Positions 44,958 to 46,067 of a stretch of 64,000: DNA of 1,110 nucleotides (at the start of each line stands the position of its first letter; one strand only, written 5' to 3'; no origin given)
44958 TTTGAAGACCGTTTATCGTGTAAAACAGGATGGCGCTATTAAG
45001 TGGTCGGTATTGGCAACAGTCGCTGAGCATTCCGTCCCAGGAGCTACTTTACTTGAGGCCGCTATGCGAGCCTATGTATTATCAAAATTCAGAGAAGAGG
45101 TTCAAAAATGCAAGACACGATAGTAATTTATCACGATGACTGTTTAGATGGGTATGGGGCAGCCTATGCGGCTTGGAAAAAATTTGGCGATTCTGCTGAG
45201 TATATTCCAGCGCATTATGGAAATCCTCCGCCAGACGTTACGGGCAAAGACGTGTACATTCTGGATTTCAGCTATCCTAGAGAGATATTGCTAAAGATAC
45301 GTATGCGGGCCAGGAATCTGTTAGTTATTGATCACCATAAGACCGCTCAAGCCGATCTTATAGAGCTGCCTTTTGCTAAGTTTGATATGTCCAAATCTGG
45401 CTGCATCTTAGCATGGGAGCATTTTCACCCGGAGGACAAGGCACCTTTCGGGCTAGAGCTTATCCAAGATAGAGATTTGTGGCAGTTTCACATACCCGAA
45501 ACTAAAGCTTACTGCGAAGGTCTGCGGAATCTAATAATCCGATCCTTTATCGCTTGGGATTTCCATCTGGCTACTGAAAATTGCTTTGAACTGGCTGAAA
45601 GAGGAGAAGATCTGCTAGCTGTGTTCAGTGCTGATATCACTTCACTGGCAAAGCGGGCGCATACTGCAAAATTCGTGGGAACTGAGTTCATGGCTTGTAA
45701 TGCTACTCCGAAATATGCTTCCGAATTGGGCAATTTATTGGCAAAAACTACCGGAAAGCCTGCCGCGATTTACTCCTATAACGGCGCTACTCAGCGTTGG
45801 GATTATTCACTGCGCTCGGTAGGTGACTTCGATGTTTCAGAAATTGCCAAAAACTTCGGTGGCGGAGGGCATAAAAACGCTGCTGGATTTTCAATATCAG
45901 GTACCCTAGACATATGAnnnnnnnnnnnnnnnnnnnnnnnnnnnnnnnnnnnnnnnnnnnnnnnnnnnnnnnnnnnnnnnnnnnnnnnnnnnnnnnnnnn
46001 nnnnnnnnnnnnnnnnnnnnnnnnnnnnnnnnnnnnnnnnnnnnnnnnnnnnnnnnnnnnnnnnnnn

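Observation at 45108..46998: DHH/DHHA1 phosphoesterase, RNR-C-terminal-like fragment and ASCH protein in one accessory cluster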

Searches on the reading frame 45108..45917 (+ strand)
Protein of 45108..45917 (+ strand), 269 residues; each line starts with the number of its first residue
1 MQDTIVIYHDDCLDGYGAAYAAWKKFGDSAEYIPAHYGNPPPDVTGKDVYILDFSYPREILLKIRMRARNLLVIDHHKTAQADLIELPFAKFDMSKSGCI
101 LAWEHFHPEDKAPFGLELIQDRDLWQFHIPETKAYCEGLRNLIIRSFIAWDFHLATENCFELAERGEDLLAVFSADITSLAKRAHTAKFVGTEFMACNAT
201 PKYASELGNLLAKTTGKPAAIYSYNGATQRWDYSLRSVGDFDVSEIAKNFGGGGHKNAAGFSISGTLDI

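Call 3: search_protein_families(library=pfam, proteins=[window:45108-45917:+], max_evalue=0.1)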
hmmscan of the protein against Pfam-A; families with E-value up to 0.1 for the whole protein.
window:45108-45917:+ (269 aa): 2 families
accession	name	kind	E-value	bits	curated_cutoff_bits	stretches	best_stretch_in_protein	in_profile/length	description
PF02272.25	DHHA1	-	3.3e-10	40.8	25.9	1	198-264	12-84/102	DHHA1 domain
PF01368.27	DHH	-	0.00081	20.1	28.1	1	5-107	2-103/125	DHH family, N-terminal domain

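Call 4: search_protein_families(library=phrogs, proteins=[window:45108-45917:+], max_evalue=0.01)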
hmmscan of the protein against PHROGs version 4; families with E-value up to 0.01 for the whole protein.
window:45108-45917:+ (269 aa): 1 family
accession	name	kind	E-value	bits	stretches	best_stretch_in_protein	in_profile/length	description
phrog_4771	-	other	4.4e-75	254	1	2-265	16-285/363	DHH phosphoesterase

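Call 8: search_dna_similar(query=window:45108-45917:+, collection=phages, mode=protein, max_rows=40)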
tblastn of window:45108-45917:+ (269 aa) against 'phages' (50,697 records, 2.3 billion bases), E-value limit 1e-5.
Records with a match: 138; places in all: 138; records where one place covers at least 80% of the query: 115.
Best place of each record, by identity: <60% 138.
By first word of the organism name: Caulobacter 30; Vibrio 27; Serratia 17; Pseudomonas 15; Nodularia 9; Brevundimonas 8; Klebsiella 7; Ralstonia 5; Bacillus 3; Erwinia 3; and 12 more.
By host as written in the record: Caulobacter vibrioides CB15 11; Vibrio anguillarum strain BA35 10; Klebsiella pneumoniae 9; - 7; Vibrio anguillarum BA35 6; Brevundimonas pondensis LVF1 6; Caulobacter crescentus 6; Caulobacter vibrioides 6; and 43 more.
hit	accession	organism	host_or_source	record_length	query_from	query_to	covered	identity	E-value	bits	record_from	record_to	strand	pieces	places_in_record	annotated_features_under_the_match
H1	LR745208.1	uncultured phage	metagenomic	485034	1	267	99%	38.2%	4e-49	179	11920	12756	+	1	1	record has no annotation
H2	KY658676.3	Vibrio phage P2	Vibrio anguillarum BA35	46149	4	263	97%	39.1%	3e-33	133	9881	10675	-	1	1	DHH family protein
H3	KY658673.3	Vibrio phage H2 PGK-2017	Vibrio anguillarum A023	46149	4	263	97%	39.1%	3e-33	133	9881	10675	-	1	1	DHH family protein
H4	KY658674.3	Vibrio phage H8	Vibrio anguillarum T265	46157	4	263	97%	39.1%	3e-33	133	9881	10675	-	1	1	DHH family protein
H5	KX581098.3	Vibrio phage VaK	Vibrio anguillarum strain Kefalonia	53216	4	263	97%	39.1%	3e-33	133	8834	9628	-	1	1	DHH family protein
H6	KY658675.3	Vibrio phage H20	Vibrio anguillarum BA35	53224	4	263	97%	39.1%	3e-33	133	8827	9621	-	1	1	DHH family protein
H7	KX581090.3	Vibrio phage Her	Vibrio anguillarum strain BA35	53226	4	263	97%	39.1%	3e-33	133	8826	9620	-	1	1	DHH family protein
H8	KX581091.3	Vibrio phage Cla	Vibrio anguillarum strain BA35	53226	4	263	97%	39.1%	3e-33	133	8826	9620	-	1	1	DHH family protein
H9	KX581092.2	Vibrio phage Len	Vibrio anguillarum strain BA35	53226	4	263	97%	39.1%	3e-33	133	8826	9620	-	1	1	DHH family protein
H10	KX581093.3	Vibrio phage Pel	Vibrio anguillarum strain BA35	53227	4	263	97%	39.1%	3e-33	133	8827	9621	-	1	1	DHH family protein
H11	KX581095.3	Vibrio phage pVa-1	Vibrio anguillarum strain BA35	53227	4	263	97%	39.1%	3e-33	133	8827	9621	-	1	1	DHH family protein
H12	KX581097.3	Vibrio phage pVa-6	Vibrio anguillarum strain BA35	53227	4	263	97%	39.1%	3e-33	133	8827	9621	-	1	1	DHH family protein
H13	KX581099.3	Vibrio phage Strym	Vibrio anguillarum strain BA35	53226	4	263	97%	39.1%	3e-33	133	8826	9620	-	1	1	DHH family protein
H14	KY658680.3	Vibrio phage pVa-8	Vibrio anguillarum BA35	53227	4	263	97%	39.1%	3e-33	133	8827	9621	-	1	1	DHH family protein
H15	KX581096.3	Vibrio phage vB_VspP_pVa5_12Jun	Vibrio anguillarum strain BA35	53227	4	263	97%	39.1%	3e-33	133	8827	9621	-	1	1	DHH family protein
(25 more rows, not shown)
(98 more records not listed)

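Call 13: search_solved_structures(query=window:45108-45917:+, max_evalue=1, show_alignments=2)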
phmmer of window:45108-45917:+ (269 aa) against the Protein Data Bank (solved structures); distinct sequences matched with E-value up to 1: 35.
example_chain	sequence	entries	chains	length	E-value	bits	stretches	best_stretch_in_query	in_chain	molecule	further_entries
9r7o_A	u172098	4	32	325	6.8e-06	28.9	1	234-268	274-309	DHH family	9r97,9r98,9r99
9wbu_B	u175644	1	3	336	4.8e-05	26.2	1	218-268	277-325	Bifunctional oligoribonuclease and PAP phosphatase NrnA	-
5jju_A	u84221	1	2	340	4.9e-05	26.1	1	218-268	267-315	Uncharacterized protein Rv2837c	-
5cet_A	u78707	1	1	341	5e-05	26.1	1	218-268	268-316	Bifunctional oligoribonuclease and PAP phosphatase NrnA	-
8iu7_A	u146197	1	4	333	0.00011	25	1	200-264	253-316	Bifunctional oligoribonuclease and PAP phosphatase NrnA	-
4ls9_A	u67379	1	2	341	0.00039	23.2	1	217-268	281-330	DHH family protein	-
1wuo_A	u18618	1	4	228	0.0085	18.8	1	179-228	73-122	Beta-lactamase IMP-1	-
3dev_A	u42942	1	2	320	0.009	18.7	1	198-263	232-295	SH1221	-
6mtz_A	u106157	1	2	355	0.024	17.3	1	226-265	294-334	HepC.19480.a.B1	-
5o1u_A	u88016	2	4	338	0.026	17.2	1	216-265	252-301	Phosphodiesterase | TmPDE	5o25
5o4z_A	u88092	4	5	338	0.028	17.1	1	216-265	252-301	DHH/DHHA1-type phosphodiesterase TM1595 | phosphodiesterase TM1595 | phosphodiesterase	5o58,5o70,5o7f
4py9_A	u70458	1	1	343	0.034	16.8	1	233-268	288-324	Putative exopolyphosphatase-related protein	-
3w5w_A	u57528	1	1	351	0.036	16.7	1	233-268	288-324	Putative exopolyphosphatase-related protein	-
1wup_A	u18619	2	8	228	0.039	16.6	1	179-228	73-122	Beta-lactamase IMP-1 | Metallo-beta-lactamase type 2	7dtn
6r78_A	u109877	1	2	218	0.039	16.6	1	180-227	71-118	Beta-lactamase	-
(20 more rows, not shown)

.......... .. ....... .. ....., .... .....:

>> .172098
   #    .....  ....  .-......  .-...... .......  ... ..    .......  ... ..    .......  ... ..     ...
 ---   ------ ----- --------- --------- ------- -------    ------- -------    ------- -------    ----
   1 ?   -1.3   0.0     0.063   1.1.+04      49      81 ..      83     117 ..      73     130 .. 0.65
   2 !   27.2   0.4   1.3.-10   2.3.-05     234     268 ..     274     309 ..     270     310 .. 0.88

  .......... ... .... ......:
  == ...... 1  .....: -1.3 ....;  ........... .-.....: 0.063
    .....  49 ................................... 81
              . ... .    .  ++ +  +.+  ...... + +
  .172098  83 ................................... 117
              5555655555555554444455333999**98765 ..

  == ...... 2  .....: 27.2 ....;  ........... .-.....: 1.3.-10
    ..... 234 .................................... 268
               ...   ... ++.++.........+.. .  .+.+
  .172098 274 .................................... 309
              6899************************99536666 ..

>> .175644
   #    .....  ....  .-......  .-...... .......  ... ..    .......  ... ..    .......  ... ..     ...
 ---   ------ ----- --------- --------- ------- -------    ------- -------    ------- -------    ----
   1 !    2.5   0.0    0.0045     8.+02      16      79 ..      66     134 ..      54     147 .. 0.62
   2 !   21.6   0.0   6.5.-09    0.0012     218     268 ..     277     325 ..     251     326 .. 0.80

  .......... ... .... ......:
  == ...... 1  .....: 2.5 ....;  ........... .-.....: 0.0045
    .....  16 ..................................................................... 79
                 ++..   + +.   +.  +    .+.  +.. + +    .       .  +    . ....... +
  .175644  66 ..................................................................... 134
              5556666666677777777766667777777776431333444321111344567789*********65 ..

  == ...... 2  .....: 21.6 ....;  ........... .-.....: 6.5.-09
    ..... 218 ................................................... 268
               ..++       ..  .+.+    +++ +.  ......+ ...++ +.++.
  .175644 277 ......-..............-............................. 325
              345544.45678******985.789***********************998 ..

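Call 15: find_homologous_proteins(query=window:45108-45917:+, max_evalue=1e-10)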
Query window:45108-45917:+ (269 aa): 7956 proteins with E <= 1e-10 among 8000 candidates; the best 120 are listed.
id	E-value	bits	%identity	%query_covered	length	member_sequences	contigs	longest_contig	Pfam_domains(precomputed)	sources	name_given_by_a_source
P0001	4.0e-184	628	100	100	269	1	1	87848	PF02272.25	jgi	jgi:nanoRNase/pAp phosphatase (c-di-AMP/oligoRNAs hydrolase)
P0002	2.5e-156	537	87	98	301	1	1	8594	PF02272.25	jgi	-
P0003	5.0e-152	523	84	100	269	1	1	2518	PF02272.25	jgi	-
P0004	2.3e-151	521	85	99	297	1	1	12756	PF02272.25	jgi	-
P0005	8.4e-151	519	84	97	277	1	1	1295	PF02272.25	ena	-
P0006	2.0e-147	508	83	98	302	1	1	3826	PF02272.25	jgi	jgi:oligoribonuclease NrnB/cAMP/cGMP phosphodiesterase (DHH superfamily)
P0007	4.0e-108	379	62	98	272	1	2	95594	PF02272.25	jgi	jgi:oligoribonuclease NrnB/cAMP/cGMP phosphodiesterase (DHH superfamily)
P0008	9.2e-106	371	62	97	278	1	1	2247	PF02272.25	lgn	-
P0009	2.6e-104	367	61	97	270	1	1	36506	PF02272.25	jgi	-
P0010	2.1e-103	364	60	98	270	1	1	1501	PF02272.25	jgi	-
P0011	9.6e-103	361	60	98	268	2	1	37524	PF02272.25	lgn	-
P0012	2.9e-102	360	62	97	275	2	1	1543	PF02272.25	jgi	jgi:nanoRNase/pAp phosphatase (c-di-AMP/oligoRNAs hydrolase)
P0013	2.0e-99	351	59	96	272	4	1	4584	PF02272.25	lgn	-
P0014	2.0e-99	351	57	97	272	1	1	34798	PF02272.25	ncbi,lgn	-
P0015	2.6e-99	350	57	97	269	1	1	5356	PF02272.25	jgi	jgi:nanoRNase/pAp phosphatase (c-di-AMP/oligoRNAs hydrolase)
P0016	6.6e-97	342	56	100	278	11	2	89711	PF02272.25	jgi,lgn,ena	-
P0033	1.4e-90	322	54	97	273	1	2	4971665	PF02272.25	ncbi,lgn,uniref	ncbi:DHH family phosphoesterase [Methylomonas sp. AM2-LC]|uniref:DHHA1 domain-containing protein n=1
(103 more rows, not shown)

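Call 16: find_encoding_contigs(protein=P0007, flank=5000, max_places=2)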
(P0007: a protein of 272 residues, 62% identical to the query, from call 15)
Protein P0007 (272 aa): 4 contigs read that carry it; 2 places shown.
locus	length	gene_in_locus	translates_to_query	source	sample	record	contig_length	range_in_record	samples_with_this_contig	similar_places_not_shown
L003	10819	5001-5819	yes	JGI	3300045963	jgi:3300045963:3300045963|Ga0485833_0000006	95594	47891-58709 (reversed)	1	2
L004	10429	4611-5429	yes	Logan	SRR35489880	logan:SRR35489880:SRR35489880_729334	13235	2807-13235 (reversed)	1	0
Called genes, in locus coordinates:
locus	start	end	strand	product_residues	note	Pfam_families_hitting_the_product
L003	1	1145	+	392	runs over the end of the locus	PF02954:HTH_8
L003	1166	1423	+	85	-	-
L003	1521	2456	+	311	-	PF01555:N6_N4_Mtase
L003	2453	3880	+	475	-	PF00176:SNF2-rel_dom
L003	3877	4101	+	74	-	-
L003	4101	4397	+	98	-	-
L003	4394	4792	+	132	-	PF10765:Phage_P22_NinX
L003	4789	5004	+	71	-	-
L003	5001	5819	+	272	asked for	PF02272:DHHA1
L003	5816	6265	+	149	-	PF12637:TSCPD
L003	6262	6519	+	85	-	PF12961:DUF3850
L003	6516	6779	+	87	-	-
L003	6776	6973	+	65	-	-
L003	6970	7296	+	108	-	-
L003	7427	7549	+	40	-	-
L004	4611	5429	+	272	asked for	PF02272:DHHA1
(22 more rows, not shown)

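Call 17: find_encoding_contigs(protein=P0033, flank=8000, max_places=2)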
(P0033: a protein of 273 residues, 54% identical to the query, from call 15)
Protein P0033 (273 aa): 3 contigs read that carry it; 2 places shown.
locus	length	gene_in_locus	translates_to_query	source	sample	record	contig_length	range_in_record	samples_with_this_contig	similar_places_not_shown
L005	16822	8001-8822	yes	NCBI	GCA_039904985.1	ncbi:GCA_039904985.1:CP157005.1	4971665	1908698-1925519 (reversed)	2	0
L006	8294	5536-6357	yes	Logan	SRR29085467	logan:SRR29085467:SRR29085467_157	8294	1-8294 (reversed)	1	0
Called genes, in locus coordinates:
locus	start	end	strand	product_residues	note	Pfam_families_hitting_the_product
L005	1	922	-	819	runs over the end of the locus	PF05272:VapE-like_dom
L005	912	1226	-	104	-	-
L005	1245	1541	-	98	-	PF00196:GerE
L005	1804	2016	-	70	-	PF15943:YdaS_toxin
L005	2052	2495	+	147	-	PF01381:HTH_3 (weak)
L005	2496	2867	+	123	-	-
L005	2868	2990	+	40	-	-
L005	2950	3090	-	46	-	-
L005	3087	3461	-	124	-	-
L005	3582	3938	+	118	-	PF27127:YfdP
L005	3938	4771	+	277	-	PF10065:DUF2303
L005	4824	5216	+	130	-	-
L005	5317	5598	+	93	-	-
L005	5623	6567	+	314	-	-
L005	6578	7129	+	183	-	PF05838:Glyco_hydro_108, PF09374:PG_binding_3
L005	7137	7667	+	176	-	PF25185:Tad3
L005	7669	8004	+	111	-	-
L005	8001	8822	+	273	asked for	PF02272:DHHA1 (weak)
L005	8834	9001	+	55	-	-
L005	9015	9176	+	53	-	-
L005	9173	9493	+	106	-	-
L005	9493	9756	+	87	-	-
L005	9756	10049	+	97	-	-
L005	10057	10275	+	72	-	PF13986:DUF4224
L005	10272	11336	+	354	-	PF22022:Phage_int_M (weak), PF00589:Phage_integrase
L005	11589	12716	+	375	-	PF02655:ATP-grasp_3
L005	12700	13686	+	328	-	PF02289:MCH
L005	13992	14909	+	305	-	PF18030:Rimk_N (weak), PF14397:ATPgrasp_ST (faint), PF02655:ATP-grasp_3, PF08443:RimK, PF02955:GSH-S_ATP (weak), PF14398:ATPgrasp_YheCD (faint)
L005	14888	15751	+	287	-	PF01874:CitG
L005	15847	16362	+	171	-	PF08714:Fae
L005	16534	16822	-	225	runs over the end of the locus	PF00977:His_biosynth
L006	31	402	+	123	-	-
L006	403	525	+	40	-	-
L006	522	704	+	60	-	-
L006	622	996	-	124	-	-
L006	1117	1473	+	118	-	PF27127:YfdP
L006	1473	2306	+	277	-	PF10065:DUF2303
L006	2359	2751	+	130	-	-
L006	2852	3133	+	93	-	-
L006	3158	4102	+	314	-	-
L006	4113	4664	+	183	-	PF05838:Glyco_hydro_108, PF09374:PG_binding_3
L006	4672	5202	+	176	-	PF25185:Tad3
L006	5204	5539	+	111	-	-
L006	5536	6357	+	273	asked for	PF02272:DHHA1 (weak)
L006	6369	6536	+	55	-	-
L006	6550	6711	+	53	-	-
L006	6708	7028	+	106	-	-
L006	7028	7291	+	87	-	-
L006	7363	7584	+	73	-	-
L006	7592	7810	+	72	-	PF13986:DUF4224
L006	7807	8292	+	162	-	?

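Call 18: find_encoding_contigs(protein=P0016, flank=5000, max_places=2)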
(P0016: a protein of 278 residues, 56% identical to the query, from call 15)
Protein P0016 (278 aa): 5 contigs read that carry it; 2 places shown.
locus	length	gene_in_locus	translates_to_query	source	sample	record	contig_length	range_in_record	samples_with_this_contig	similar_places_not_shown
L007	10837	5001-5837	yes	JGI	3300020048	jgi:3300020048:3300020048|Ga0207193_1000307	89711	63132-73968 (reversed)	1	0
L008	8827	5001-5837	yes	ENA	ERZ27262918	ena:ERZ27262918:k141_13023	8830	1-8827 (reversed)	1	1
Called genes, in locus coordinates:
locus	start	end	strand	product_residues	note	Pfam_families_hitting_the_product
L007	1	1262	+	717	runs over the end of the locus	PF00476:DNA_pol_A (weak)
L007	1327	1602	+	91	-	PF00216:Bac_DNA_binding, PF18291:HU-HIG (weak)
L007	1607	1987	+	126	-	-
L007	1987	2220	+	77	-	-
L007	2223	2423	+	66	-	-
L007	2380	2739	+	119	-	PF08774:VRR_NUC (faint)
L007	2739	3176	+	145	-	PF00383:dCMP_cyt_deam_1, PF14437:MafB19-deam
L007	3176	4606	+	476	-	PF00176:SNF2-rel_dom, PF00270:DEAD (weak), PF04851:ResIII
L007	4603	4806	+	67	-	-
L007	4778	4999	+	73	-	-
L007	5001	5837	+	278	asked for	PF02272:DHHA1 (weak)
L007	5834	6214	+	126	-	-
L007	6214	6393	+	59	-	-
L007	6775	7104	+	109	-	-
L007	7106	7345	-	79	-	-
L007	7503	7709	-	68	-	-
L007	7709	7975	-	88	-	-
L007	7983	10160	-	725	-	-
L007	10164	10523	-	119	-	-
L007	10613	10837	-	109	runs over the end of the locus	-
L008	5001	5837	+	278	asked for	PF02272:DHHA1 (weak)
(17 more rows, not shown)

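Call 23: search_protein_families(library=ncbifam, proteins=[window:45108-45917:+], max_evalue=0.1)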
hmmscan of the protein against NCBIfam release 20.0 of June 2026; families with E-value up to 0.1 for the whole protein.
window:45108-45917:+ (269 aa): 10 families
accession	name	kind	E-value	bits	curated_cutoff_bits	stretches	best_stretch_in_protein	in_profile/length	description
NF053633.1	OlncasPapPhNrnA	equivalog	1.8e-05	23.8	350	1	205-266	241-301/317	bifunctional oligoribonuclease/PAP phosphatase NrnA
TIGR00644.1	recJ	equivalog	0.00024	19.5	396.9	1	209-264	348-407/546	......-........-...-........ exonuclease RecJ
NF041846.1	blaBIM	exception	0.00088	18.5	535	1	179-227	90-138/245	BIM family subclass B1 metallo-beta-lactamase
NF012147.1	blaIMP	exception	0.0028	16.9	460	1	179-228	91-140/245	IMP family subclass B1 metallo-beta-lactamase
NF033585.1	blaTTU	exception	0.011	15.4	525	1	177-228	89-140/243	TTU family subclass B1 metallo-beta-lactamase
NF033736.2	blaAFM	exception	0.036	13.2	590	1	181-232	115-166/267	AFM family subclass B1 metallo-beta-lactamase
NF000396.3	blaGIM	exception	0.048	12.8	525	1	177-226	88-137/250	GIM family subclass B1 metallo-beta-lactamase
NF012145.1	blaDIM_SIM_IMP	exception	0.069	12.9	288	0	178-227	66-115/209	DIM/SIM/IMP family subclass B1 metallo-beta-lactamase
NF011110.0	PRK14538.1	equivalog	0.089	10.9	707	0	231-266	630-665/838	putative bifunctional signaling protein/50S ribosomal protein L9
NF000426.2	blaSIM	exception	0.098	12.2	560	0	179-225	91-137/246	SIM family subclass B1 metallo-beta-lactamase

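Call 29: find_encoding_contigs(protein=P0001, flank=10000, max_places=3)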
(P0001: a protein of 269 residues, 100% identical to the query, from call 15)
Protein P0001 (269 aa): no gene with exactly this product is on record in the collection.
